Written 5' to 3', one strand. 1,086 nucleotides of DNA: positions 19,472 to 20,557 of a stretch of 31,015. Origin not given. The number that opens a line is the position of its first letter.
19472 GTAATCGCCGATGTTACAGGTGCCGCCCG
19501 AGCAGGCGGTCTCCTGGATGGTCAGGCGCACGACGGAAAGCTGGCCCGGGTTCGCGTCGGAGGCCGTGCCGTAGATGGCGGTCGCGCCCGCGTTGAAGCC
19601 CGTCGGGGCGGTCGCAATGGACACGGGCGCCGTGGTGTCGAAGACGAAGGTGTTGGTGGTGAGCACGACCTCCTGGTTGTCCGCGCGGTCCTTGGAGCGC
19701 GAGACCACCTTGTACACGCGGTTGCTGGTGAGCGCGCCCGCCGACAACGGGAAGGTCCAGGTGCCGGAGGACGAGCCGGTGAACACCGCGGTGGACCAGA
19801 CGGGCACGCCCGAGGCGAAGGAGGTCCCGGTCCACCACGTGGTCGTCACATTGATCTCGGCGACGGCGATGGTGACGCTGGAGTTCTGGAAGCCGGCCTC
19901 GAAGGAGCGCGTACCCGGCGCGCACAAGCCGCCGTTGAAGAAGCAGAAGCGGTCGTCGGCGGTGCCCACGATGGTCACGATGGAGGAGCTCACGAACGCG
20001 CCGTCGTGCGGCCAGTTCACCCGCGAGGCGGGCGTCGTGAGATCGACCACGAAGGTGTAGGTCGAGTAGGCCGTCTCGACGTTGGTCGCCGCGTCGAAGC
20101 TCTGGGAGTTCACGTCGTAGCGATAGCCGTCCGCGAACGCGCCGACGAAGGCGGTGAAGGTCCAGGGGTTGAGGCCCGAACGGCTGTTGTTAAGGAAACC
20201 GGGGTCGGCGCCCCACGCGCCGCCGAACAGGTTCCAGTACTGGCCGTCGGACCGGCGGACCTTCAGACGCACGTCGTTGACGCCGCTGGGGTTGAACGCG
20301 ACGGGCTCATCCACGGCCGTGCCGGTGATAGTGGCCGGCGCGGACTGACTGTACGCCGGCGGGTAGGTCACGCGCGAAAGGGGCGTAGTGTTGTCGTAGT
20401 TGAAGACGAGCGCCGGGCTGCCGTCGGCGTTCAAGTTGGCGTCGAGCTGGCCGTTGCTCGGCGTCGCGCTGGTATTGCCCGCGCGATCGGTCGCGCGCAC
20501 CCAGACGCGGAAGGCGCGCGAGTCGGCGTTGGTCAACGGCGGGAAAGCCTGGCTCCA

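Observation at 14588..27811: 11-domain super-repeat (about 4.3 kb, about 1,430 aa) in the Ig stalk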

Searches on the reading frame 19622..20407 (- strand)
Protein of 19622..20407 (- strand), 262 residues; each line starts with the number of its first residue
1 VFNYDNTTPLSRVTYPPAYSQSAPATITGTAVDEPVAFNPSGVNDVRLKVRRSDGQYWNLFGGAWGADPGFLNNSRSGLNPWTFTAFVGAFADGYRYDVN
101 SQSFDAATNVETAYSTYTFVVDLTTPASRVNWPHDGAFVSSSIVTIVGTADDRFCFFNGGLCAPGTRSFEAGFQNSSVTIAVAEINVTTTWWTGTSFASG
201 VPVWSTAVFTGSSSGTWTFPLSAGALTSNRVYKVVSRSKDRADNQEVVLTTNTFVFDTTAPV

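Call 50: predict_structure(alignment_id=A1)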
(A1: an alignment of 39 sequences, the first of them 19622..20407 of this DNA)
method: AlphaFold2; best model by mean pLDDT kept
length: 262 residues; sequences in the alignment: 39
mean_pLDDT: 81.8   pTM: 0.73
mean pLDDT of the five models: 81.8, 81.7, 81.7, 81.3, 80.3
residues with pLDDT >= 90: 90; 70-90: 129; 50-70: 29; < 50: 14
segments of 3 or more residues with pLDDT < 50: 163-172
pLDDT, mean of each block of 10 residues (from residue 1): 77 88 88 66 85 89 88 67 87 87 87 87 84 92 86 57 45 70 89 91 90 78 84 91 83 90 78
secondary structure, 60 per line:
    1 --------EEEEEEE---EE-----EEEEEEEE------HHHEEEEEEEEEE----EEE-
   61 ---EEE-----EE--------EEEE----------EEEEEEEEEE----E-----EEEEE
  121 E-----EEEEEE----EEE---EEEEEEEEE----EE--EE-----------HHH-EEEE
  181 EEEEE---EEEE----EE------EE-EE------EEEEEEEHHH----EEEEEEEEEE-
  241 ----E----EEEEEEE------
elements in order: E9-15 E26-33 E43-52 E57-59 E64-66 E82-85 E96-105 E116-121 E127-132 E137-139 E143-151 E177-185 E189-192 E216-222 E230-239 E250-256

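Call 53: fold_search(model_id=the predicted structure, library=pdb)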
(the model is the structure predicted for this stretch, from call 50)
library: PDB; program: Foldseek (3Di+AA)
matches with E <= 10: 500; with E <= 0.001: 500
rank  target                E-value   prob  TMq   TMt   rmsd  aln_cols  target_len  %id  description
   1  6wha_E                3.5e-07  1.00  0.24  0.27  18.5       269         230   13  HTR2A bound to 25-CN-NBOH in complex with a mini-Galpha-q protein, beta/gamma subunits and an active-state stabilizing (released 2020-09-23)
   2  2yn5_B                4.1e-07  1.00  0.49  0.46   6.2       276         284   16  Structural insight into the giant calcium-binding adhesin SiiE: implications for the adhesion of Salmonella enterica t (released 2013-04-03)
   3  2vkx_E                7.5e-07  1.00  0.26  0.31  11.5       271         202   12  Human NCAM, FN3 domains 1 and 2, M610R mutant (released 2008-02-26)
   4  6xi1_BBB              8.8e-07  1.00  0.29  0.21  10.5       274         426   10  Crystal structure of tetra-tandem repeat in extending RTX adhesin from Aeromonas hydrophila (released 2020-10-14)
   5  6pcu_E                1.0e-06  1.00  0.27  0.30  17.7       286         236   12  VP8* of a G2P[4] human rotavirus in complex with scFv antibody 9 (released 2019-09-04)
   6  8vur_L                1.1e-06  1.00  0.24  0.28  63.7       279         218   15  Human GluN1-2A with IgG 003-102 WT conformation (released 2024-09-11)
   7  8v8f_B                1.2e-06  1.00  0.24  0.26  18.8       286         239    9  The co-crystal structure of anti-HIV scFv and Utag (released 2024-12-11)
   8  4kkq_A                1.3e-06  1.00  0.24  0.27  20.6       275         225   12  Crystal structure of Vibrio cholerae RbmA (crystal form 1) (released 2013-05-22)
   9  5f3j_D                1.3e-06  1.00  0.25  0.28  18.2       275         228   13  Crystal structure of DBP in complex with inhibitory monoclonal antibody 2D10 (released 2016-05-18)
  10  6ejg_C                1.3e-06  1.00  0.26  0.29  18.0       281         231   13  CRYSTAL STRUCTURE OF HUMAN CD81 LARGE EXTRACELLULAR LOOP IN COMPLEX WITH SINGLE CHAIN FV FRAGMENT 4 (released 2018-05-30)
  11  8tni_J                1.4e-06  1.00  0.35  0.39  10.2       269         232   12  Cryo-EM structure of HIV-1 Env BG505 DS-SOSIP in complex with broadly neutralizing bi-specific antibody CAP256L-R27 ta (released 2024-05-08)
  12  2vkw_B                1.5e-06  1.00  0.26  0.33  14.2       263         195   11  Human NCAM, FN3 domains 1 and 2 (released 2008-02-26)
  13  2vkx_A                1.6e-06  1.00  0.26  0.33  11.3       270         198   12  Human NCAM, FN3 domains 1 and 2, M610R mutant (released 2008-02-26)
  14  2yn3_C                1.6e-06  1.00  0.52  0.49   5.7       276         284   16  Structural insight into the giant calcium-binding adhesin SiiE: implications for the adhesion of Salmonella enterica t (released 2013-04-03)
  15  6xi1_AAA              1.6e-06  1.00  0.28  0.20  10.7       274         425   10  Crystal structure of tetra-tandem repeat in extending RTX adhesin from Aeromonas hydrophila (released 2020-10-14)
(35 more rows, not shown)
